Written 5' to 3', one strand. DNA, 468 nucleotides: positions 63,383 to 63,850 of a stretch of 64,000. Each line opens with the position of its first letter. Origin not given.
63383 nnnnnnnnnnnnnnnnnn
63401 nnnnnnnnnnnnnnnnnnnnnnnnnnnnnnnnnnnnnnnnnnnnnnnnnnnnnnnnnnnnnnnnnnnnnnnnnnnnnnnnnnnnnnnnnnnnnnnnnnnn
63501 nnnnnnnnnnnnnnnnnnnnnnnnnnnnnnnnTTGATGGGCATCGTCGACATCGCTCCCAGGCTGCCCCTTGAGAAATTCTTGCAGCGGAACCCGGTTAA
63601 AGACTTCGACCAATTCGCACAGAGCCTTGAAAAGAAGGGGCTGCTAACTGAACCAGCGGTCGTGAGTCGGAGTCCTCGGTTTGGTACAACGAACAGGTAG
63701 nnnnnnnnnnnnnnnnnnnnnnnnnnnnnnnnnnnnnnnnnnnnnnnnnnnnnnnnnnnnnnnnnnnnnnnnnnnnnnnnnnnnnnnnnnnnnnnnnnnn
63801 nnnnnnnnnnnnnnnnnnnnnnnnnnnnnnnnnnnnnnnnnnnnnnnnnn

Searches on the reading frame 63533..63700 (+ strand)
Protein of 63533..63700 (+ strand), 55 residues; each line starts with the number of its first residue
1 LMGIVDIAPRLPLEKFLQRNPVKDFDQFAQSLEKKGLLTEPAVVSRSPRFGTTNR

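Call 21: search_protein_families(library=pfam, proteins=[window:63533-63700:+], max_evalue=1)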
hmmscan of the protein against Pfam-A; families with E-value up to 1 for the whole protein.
window:63533-63700:+ (55 aa): 0 families

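Call 22: search_protein_families(library=phrogs, proteins=[window:63533-63700:+], max_evalue=1)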
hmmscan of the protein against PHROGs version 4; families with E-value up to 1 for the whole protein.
window:63533-63700:+ (55 aa): 1 family
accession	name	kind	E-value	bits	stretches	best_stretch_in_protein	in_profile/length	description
phrog_34345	-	unknown function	0.23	12.7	1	15-27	3-15/59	-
